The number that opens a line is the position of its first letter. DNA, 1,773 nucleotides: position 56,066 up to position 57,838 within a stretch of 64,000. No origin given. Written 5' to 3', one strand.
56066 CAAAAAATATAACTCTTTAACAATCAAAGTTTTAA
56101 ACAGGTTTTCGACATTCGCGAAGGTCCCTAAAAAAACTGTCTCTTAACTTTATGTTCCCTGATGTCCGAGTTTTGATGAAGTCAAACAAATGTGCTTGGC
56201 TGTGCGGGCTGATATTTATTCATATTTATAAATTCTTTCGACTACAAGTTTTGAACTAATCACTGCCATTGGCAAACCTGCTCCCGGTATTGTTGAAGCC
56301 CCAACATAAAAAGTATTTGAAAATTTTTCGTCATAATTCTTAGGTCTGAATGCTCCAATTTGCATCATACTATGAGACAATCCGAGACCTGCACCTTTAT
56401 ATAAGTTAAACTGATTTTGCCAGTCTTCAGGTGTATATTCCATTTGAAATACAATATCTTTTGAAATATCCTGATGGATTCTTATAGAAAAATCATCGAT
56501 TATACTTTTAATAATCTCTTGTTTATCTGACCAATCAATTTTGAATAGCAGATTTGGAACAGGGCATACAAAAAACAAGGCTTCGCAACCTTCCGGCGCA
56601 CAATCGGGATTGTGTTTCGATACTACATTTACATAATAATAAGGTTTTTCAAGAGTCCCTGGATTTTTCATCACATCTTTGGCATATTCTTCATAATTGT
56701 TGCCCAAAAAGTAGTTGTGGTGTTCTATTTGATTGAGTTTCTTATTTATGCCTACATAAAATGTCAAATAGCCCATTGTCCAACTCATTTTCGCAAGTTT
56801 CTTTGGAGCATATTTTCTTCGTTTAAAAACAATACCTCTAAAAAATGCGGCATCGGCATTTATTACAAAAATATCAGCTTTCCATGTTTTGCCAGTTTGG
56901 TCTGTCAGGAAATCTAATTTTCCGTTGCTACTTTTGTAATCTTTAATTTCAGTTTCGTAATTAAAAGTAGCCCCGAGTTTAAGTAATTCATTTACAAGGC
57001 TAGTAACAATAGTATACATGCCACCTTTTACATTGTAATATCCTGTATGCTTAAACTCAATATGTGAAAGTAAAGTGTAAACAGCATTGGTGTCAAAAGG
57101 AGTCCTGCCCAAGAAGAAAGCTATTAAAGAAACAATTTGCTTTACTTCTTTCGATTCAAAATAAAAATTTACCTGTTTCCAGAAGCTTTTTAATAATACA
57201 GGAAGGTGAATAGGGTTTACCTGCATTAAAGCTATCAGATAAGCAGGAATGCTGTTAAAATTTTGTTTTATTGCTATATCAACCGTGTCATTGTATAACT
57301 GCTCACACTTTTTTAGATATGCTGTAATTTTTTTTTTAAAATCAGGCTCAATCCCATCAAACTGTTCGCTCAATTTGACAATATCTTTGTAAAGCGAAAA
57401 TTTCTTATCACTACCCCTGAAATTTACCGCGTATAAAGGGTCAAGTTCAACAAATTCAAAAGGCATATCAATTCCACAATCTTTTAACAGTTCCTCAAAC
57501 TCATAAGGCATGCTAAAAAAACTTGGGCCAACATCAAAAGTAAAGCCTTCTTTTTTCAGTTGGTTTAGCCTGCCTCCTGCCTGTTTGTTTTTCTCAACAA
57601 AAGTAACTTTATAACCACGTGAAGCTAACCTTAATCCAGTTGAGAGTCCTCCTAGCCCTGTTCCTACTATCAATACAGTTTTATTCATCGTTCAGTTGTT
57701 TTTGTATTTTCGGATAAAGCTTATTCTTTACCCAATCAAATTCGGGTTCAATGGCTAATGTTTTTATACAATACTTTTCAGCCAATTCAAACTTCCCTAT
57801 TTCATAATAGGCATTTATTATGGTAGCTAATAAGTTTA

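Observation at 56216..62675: Island-borne, tightly overlapping operon predicted to make an acylated carotenoid glycoside without any cyclase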

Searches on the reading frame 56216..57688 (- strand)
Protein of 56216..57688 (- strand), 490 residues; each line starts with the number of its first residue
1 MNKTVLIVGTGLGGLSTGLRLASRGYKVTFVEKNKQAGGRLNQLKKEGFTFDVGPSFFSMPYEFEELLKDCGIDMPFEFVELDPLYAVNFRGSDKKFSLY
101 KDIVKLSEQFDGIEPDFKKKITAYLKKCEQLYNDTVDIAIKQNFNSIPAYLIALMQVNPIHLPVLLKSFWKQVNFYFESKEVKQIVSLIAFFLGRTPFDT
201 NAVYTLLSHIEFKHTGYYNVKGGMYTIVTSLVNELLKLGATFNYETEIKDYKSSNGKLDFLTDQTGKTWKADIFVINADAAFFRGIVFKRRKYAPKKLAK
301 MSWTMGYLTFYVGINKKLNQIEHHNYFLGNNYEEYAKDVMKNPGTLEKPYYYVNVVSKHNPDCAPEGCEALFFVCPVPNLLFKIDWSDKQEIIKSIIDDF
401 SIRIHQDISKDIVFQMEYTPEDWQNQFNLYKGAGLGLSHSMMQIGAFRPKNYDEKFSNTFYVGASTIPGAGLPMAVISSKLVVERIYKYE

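Call 3: search_protein_families(library=pfam, proteins=[window:56216-57688:-], max_evalue=0.01)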
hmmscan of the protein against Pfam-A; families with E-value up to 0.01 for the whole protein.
window:56216-57688:- (490 aa): 10 families
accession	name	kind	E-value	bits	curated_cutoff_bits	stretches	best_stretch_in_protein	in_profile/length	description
PF01593.30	Amino_oxidase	-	1.2e-18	68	19.8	1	12-486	1-442/443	Flavin containing amine oxidoreductase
PF13450.12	NAD_binding_8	-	1.8e-11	44.6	21.9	1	7-61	1-55/68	NAD(P)-binding Rossmann-like domain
PF01266.30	DAO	-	6.6e-08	32.9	27.9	1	5-38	2-35/353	FAD dependent oxidoreductase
PF00890.30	FAD_binding_2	-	1.4e-05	25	20.4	1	5-40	2-37/414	FAD binding domain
PF03486.20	HI0933_like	-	5.6e-05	23.1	50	0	4-41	2-39/244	HI0933-like protein Rossmann domain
PF01494.25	FAD_binding_3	-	0.00015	21.6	22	1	4-36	3-35/349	FAD binding domain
PF07992.20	Pyr_redox_2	-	0.00027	20.9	26.1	1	4-36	2-34/291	Pyridine nucleotide-disulphide oxidoreductase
PF16413.10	Mlh1_C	-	0.0013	18.6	25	1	115-196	110-192/264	DNA mismatch repair protein Mlh1 C-terminus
PF12831.13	FAD_oxidored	-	0.0045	16.8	27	1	5-41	2-38/416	FAD dependent oxidoreductase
PF03721.20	UDPG_MGDP_dh_N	-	0.0073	16.3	27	0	4-43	2-41/187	UDP-glucose/GDP-mannose dehydrogenase family, NAD binding domain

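Call 4: search_protein_families(library=ncbifam, proteins=[window:56216-57688:-], max_evalue=0.01)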
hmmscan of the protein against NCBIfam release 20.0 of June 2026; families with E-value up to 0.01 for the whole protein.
window:56216-57688:- (490 aa): 57 families (the best 25 are shown)
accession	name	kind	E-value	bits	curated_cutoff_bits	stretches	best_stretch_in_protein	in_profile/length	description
TIGR02734.1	crtI_fam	subfamily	2.8e-104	349.6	238.1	1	5-487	1-489/504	phytoene desaturase family protein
NF058655.1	CrtID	equivalog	4.6e-103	345.6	640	1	5-482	1-477/478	bifunctional phytoene desaturase/3,4-desaturase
NF042421.1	hydcarot_desat_CrtD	equivalog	8.8e-64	215.7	500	1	3-486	2-483/487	1-hydroxycarotenoid 3,4-desaturase CrtD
NF045637.1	carotdesatCrtDProt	equivalog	2.2e-50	171.6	580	1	5-487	1-483/485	1-hydroxycarotenoid 3,4-desaturase CrtD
TIGR02733.1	desat_CrtD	equivalog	7.2e-19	67.8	549.7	1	3-486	2-488/492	C-3',4' desaturase CrtD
TIGR02730.1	carot_isom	equivalog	9.7e-13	47.8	586.9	1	5-483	3-485/493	carotenoid isomerase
NF005560.0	PRK07233.1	equivalog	4.2e-10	39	252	1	4-51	2-49/435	hypothetical protein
NF005548.0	PRK07208.1-4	equivalog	1.2e-08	34.1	389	1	2-70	3-72/488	hypothetical protein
NF008845.0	PRK11883.1-5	equivalog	1.8e-08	33.1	560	1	1-74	3-83/468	protoporphyrinogen oxidase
TIGR03467.1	HpnE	equivalog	2.2e-08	33.9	283.05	1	5-55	1-53/430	hydroxysqualene dehydroxylase HpnE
TIGR00562.1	proto_IX_ox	equivalog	2.4e-08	33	97.85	1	3-75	3-78/470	protoporphyrinogen oxidase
NF005545.0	PRK07208.1-1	equivalog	4.7e-07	28.5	451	1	4-81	9-85/504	hypothetical protein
NF040770.1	hetero_SS_HdrA2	exception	6.8e-07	27.8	1100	1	2-50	139-187/777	CoB-CoM heterodisulfide reductase HdrA2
NF045689.1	BCarotKetCrtO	equivalog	1.7e-06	26.9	1000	0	164-277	182-295/563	beta-carotene ketolase CrtO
NF045663.1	diclust_near_Sec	equivalog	2.1e-06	26.2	530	1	2-48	106-152/759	pyridine nucleotide-disulfide oxidoreductase/dicluster-binding protein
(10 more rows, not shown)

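Call 8: find_encoding_contigs(protein=window:56216-57688:-, flank=10000, max_places=6)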
Protein window:56216-57688:- (490 aa): 1 contig read that carries it; 1 place shown.
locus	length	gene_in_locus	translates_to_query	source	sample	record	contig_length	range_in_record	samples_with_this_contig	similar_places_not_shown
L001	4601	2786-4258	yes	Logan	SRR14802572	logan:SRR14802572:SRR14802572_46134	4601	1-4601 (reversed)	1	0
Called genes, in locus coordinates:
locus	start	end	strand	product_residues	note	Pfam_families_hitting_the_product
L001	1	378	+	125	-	?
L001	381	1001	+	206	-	PF01553:Acyltransferase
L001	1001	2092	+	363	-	PF13641:Glyco_tranf_2_3, PF00535:Glycos_transf_2, PF10111:Glyco_tranf_2_2 (weak)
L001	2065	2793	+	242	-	-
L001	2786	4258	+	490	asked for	PF00890:FAD_binding_2 (weak), PF01266:DAO (faint), PF01593:Amino_oxidase, PF13450:NAD_binding_8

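Call 26: list_cluster_members(proteins=[P0001, window:56216-57688:-, window:2530-5157:-, window:26456-30265:-, window:60096-60743:-, window:58382-59473:-])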
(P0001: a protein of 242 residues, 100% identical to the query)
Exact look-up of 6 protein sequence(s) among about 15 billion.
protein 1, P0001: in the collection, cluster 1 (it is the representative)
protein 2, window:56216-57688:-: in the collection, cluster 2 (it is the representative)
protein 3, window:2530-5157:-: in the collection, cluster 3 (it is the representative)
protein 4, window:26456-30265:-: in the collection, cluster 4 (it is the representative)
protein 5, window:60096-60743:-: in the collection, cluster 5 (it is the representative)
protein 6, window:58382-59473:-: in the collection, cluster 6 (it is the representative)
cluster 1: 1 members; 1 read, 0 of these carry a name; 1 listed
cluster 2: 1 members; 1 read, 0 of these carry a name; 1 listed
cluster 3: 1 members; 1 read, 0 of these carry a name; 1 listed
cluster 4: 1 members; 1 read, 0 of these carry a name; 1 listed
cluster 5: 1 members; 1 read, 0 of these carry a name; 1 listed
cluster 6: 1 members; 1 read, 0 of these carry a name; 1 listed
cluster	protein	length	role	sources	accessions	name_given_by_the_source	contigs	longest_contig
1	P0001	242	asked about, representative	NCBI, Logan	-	-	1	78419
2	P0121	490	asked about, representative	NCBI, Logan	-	-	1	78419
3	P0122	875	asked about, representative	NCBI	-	-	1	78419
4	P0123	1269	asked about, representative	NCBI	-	-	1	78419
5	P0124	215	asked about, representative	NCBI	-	-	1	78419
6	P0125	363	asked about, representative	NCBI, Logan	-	-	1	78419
